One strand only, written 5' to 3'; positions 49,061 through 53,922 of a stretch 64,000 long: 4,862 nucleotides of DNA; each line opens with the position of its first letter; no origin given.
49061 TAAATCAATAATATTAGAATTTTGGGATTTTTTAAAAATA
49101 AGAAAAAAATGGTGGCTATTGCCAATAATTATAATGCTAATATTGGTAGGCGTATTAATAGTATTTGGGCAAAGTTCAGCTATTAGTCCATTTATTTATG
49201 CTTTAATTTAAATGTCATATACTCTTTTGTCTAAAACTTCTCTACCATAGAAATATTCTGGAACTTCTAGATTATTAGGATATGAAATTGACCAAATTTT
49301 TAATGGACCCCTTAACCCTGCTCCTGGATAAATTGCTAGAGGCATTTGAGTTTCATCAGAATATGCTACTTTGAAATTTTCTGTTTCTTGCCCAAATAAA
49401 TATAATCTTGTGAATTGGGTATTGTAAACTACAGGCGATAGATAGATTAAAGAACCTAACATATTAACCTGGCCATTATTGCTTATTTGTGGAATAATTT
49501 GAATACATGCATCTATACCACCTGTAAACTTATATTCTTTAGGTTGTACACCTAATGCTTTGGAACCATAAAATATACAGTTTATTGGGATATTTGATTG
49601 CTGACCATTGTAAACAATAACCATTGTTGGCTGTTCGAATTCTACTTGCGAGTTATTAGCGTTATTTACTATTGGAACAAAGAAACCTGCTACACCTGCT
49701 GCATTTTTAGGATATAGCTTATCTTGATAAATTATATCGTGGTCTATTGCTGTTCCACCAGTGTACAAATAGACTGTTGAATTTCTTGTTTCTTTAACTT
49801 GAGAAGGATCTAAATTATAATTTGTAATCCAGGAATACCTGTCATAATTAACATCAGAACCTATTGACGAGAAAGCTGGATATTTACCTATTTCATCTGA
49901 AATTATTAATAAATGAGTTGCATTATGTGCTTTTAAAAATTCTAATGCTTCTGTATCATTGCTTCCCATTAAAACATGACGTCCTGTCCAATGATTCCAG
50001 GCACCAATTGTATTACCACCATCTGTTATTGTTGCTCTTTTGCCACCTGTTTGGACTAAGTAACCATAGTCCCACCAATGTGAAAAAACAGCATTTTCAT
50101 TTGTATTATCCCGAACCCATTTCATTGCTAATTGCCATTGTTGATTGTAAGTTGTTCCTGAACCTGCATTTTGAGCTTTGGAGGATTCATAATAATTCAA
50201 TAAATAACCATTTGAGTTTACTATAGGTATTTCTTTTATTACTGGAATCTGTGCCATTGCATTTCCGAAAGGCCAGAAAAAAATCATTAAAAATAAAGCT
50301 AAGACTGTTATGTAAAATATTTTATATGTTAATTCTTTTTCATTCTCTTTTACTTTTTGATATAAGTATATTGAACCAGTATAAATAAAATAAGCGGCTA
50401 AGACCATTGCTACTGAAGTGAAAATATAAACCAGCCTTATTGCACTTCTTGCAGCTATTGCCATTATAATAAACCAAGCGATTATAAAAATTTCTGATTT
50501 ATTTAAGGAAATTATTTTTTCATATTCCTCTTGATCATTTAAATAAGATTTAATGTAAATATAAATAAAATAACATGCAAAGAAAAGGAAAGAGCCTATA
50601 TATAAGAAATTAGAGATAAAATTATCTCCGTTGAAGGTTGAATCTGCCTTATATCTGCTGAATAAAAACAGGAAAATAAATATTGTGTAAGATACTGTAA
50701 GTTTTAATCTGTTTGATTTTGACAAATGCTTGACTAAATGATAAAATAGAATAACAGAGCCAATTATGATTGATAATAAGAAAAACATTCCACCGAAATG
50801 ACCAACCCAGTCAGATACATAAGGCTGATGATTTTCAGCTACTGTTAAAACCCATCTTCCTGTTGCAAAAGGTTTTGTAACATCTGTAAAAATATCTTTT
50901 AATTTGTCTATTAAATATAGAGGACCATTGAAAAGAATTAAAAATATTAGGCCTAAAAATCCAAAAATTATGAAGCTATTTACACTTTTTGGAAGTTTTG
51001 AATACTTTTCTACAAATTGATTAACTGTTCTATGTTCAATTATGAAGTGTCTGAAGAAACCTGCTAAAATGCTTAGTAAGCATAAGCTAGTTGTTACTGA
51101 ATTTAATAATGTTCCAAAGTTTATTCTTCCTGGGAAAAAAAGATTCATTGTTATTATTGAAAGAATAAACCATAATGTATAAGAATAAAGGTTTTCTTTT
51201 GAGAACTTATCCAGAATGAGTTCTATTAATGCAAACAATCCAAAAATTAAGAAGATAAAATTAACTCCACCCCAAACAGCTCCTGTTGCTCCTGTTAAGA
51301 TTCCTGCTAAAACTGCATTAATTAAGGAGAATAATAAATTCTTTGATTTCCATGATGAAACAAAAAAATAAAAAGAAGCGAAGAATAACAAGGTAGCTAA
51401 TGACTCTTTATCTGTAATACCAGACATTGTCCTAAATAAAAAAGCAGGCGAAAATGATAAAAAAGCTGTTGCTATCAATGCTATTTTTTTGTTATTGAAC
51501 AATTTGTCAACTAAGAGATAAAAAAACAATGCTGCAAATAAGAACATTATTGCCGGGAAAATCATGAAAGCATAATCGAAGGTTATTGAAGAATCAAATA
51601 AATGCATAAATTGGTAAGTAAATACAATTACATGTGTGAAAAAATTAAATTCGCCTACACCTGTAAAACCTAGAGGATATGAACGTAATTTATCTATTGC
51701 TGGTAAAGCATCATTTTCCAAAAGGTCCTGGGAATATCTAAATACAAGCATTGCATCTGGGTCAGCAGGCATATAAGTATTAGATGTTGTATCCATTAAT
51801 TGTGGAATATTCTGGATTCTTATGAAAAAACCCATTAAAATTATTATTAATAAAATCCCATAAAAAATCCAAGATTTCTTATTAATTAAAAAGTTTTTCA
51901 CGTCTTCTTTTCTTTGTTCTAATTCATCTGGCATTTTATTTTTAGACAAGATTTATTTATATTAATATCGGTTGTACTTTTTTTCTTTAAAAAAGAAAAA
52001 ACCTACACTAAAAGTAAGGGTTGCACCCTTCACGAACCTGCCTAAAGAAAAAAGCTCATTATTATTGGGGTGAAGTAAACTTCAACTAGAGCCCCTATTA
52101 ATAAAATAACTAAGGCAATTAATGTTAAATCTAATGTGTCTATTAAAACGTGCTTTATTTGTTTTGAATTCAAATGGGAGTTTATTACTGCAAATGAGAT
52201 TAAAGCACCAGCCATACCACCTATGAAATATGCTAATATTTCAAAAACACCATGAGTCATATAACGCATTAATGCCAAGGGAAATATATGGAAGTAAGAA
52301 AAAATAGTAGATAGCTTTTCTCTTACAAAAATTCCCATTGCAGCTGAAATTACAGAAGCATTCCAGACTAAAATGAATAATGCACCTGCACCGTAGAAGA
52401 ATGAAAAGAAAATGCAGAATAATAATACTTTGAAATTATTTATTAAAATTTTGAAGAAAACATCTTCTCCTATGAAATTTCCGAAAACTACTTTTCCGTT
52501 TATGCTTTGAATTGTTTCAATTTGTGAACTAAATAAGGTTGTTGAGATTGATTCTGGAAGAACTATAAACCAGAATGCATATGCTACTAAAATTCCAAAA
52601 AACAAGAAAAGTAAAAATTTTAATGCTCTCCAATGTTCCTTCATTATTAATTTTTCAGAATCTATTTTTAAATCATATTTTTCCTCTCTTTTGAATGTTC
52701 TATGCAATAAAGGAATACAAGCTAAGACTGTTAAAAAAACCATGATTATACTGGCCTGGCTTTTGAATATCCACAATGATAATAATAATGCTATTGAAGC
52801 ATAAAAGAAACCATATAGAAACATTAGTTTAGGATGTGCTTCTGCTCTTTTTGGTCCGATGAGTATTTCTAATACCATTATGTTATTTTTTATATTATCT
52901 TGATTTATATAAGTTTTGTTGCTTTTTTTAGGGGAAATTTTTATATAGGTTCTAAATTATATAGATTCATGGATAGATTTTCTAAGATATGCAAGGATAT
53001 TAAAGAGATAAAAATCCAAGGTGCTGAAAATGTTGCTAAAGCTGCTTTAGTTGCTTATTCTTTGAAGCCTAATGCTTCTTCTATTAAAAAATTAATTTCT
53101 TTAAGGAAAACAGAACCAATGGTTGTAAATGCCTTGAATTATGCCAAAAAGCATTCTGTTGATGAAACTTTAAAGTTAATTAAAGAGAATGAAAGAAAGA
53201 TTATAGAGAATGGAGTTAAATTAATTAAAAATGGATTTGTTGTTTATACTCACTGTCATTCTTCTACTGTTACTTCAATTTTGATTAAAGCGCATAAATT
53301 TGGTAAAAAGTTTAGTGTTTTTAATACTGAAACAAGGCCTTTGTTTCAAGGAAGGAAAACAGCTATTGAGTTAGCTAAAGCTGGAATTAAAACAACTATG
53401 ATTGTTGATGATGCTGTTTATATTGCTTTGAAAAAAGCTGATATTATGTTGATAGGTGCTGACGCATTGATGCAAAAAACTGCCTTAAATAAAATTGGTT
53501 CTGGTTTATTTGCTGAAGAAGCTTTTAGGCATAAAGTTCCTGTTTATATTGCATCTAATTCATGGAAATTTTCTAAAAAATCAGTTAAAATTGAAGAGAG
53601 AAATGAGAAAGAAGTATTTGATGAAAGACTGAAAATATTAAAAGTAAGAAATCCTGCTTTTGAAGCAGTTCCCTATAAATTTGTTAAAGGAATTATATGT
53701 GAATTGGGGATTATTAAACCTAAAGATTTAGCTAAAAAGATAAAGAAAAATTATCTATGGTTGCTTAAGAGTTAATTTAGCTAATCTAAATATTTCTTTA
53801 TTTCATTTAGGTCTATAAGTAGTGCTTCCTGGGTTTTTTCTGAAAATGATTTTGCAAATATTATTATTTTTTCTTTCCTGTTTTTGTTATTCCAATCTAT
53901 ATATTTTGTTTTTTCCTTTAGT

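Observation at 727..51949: Exceptionally large (~50 kb) contiguous glycosylation island with AglB, AglH-like initiator, two flippases, three GT-C enzymes and at least 14 GT2/GT4 genes in an apparently small-genome archaeon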

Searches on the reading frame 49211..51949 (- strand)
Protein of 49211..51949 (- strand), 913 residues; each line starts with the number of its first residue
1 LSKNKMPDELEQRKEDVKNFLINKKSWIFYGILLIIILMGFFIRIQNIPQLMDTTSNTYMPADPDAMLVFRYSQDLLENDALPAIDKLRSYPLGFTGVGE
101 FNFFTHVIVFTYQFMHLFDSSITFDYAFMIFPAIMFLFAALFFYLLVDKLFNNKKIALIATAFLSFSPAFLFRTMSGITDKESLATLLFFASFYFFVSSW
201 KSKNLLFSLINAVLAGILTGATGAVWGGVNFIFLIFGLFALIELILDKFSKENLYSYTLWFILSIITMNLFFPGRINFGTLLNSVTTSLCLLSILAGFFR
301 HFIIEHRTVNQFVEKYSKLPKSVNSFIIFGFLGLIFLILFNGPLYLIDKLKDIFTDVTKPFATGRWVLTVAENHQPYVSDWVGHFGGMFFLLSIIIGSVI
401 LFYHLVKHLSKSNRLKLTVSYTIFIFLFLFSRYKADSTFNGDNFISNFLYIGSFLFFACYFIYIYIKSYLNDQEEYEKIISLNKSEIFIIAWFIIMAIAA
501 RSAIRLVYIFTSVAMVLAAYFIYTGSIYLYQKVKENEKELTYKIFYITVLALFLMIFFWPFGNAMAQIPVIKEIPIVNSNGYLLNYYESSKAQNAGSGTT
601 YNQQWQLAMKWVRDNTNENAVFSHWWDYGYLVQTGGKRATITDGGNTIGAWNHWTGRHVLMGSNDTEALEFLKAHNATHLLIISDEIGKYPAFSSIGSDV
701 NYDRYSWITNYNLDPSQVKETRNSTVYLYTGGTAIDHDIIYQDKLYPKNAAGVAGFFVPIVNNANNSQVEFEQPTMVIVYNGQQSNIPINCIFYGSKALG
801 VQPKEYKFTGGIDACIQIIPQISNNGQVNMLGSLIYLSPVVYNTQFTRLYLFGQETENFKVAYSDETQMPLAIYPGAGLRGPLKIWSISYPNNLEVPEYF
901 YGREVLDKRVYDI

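Call 7: search_protein_families(library=pfam, proteins=[window:49211-51949:-], max_evalue=0.001)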
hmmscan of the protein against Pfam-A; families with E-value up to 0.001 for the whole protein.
window:49211-51949:- (913 aa): 1 family
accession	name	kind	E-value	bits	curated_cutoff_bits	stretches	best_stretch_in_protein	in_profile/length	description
PF02516.20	STT3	-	9.2e-12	45.6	24.5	1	106-278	76-245/405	Oligosaccharyl transferase STT3, N-terminal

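Call 38: search_solved_structures(query=window:49211-51934:-, max_evalue=0.01)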
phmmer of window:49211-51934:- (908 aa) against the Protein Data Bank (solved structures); distinct sequences matched with E-value up to 0.01: 11.
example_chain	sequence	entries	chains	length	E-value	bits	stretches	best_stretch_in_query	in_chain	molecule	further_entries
8i9p_Lh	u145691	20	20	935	2.2e-15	59.5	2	124-272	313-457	dolichyl-diphosphooligosaccharide--protein glycotransferase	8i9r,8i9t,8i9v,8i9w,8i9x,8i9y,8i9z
6s7t_A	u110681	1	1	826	1.6e-11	46.7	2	599-704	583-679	Dolichyl-diphosphooligosaccharide--protein glycosyltransferase subunit STT3B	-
6c26_A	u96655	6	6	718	2.2e-11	46.2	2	143-272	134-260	Dolichyl-diphosphooligosaccharide--protein glycosyltransferase subunit STT3 | Dolichyl-diphosphooligosaccharide--protein glycotransferase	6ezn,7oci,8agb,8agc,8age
6s7o_A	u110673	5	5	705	3.5e-10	42.2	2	587-731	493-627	Dolichyl-diphosphooligosaccharide--protein glycosyltransferase subunit STT3A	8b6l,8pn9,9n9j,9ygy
6ftj_5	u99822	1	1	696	8.8e-10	40.9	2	585-731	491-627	Dolichyl-diphosphooligosaccharide--protein glycosyltransferase subunit STT3A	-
6ftg_5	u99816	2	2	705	9.1e-10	40.9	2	585-731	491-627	Dolichyl-diphosphooligosaccharide--protein glycosyltransferase subunit STT3A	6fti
2zag_A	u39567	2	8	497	1.8e-06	30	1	597-700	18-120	Oligosaccharyl transferase stt3 subunit related protein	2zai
5aza_A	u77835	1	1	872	2e-06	29.8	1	592-700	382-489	Maltose-binding periplasmic protein,Oligosaccharyl transferase stt3 subunit related protei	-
3vu1_A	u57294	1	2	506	5.1e-06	28.4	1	599-701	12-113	Putative uncharacterized protein PH0242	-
2lgz_A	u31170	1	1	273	1.1e-05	27.3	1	600-715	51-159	Dolichyl-diphosphooligosaccharide--protein glycosyltransferase subunit STT3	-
3wov_A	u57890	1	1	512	6.6e-05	24.8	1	598-700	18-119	Oligosaccharyl transferase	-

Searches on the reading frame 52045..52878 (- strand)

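Call 7: search_protein_families(library=pfam, proteins=[window:52045-52878:-], max_evalue=0.001)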
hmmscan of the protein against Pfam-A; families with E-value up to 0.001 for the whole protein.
window:52045-52878:- (278 aa): 1 family
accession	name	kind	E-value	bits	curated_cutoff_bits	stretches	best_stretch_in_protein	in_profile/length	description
PF01944.22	SpoIIM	-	1.1e-15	58.4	26.9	1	90-271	7-163/163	Stage II sporulation protein M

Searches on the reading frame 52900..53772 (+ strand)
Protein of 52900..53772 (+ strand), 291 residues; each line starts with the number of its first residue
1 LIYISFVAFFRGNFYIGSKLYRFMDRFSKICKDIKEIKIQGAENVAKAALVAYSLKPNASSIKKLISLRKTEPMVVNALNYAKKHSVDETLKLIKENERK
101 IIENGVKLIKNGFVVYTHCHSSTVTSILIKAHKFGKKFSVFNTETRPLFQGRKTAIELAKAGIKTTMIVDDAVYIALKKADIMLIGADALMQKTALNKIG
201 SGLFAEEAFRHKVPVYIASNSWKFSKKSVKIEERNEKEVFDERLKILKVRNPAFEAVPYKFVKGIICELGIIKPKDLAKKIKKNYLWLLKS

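Call 7: search_protein_families(library=pfam, proteins=[window:52900-53772:+], max_evalue=0.001)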
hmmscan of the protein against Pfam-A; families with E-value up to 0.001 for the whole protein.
window:52900-53772:+ (291 aa): 1 family
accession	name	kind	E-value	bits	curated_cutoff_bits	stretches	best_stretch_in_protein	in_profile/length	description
PF01008.23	IF-2B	-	8.6e-49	166.7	22.4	1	68-274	63-280/280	Initiation factor 2 subunit family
